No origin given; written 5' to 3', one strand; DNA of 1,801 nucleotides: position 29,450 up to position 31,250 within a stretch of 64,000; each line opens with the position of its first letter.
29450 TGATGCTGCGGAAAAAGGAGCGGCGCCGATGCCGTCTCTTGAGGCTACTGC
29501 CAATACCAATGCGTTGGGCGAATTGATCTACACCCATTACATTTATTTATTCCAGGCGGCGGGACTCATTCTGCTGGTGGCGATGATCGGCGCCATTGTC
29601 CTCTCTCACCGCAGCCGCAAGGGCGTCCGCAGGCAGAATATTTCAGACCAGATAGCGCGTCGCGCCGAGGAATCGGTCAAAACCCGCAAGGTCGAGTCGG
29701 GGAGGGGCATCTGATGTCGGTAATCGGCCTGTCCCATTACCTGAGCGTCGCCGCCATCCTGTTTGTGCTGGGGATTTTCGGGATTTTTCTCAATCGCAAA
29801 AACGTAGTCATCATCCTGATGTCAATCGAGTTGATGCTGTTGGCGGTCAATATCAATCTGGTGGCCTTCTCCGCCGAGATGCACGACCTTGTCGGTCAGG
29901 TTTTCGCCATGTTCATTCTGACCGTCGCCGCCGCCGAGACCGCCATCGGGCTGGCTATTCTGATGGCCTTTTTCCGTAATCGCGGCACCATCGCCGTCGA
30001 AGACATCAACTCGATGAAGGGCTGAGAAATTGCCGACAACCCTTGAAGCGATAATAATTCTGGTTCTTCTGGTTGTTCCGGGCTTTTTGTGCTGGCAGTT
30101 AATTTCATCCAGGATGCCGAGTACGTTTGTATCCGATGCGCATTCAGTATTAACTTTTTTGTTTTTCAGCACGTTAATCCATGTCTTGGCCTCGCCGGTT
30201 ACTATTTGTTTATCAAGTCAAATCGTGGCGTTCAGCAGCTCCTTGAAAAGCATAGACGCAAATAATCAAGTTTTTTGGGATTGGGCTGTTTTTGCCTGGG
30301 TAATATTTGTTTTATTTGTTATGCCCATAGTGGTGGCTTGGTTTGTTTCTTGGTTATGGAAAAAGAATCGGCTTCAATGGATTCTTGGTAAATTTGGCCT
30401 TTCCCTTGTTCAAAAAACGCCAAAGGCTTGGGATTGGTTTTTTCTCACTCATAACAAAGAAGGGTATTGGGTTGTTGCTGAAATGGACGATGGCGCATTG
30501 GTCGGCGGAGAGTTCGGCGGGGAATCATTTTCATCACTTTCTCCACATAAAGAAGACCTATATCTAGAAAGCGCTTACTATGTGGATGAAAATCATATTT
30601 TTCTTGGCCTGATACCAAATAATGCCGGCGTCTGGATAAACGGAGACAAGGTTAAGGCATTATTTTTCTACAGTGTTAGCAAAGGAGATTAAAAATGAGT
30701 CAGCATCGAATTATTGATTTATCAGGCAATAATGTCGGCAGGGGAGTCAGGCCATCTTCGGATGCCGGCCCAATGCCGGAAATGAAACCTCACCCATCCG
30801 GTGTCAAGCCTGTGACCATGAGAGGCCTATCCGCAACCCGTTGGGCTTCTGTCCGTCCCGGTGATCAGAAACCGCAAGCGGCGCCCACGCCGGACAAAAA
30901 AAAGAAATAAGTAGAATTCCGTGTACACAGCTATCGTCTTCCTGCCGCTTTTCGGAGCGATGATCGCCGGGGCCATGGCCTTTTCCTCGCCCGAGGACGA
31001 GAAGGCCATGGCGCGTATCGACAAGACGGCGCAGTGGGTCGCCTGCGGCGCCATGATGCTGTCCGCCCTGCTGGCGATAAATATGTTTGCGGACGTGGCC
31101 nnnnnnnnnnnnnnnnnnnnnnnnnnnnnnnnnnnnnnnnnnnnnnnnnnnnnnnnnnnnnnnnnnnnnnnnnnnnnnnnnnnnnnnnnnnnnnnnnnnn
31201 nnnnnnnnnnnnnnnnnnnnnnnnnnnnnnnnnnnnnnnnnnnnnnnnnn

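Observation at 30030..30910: AT-rich two-gene cassette inserted inside the complex I operon between nuoK and nuoL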

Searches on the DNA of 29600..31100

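Call 91: search_rna_families(source=window, start=29600, end=31100, threshold=evalue, max_evalue=1)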
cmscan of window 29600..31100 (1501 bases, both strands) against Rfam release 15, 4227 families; matches with E-value up to 1: 1.
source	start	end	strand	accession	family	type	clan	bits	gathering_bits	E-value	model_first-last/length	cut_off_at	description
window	30512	30573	-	RF01129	sR44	Gene; snRNA; snoRNA; CD-box;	-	16.7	45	0.3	1-55/55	no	Small nucleolar RNA sR44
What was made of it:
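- Tried and rejected: Rfam gave only a chance-level hit, E=0.3 (call 91).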
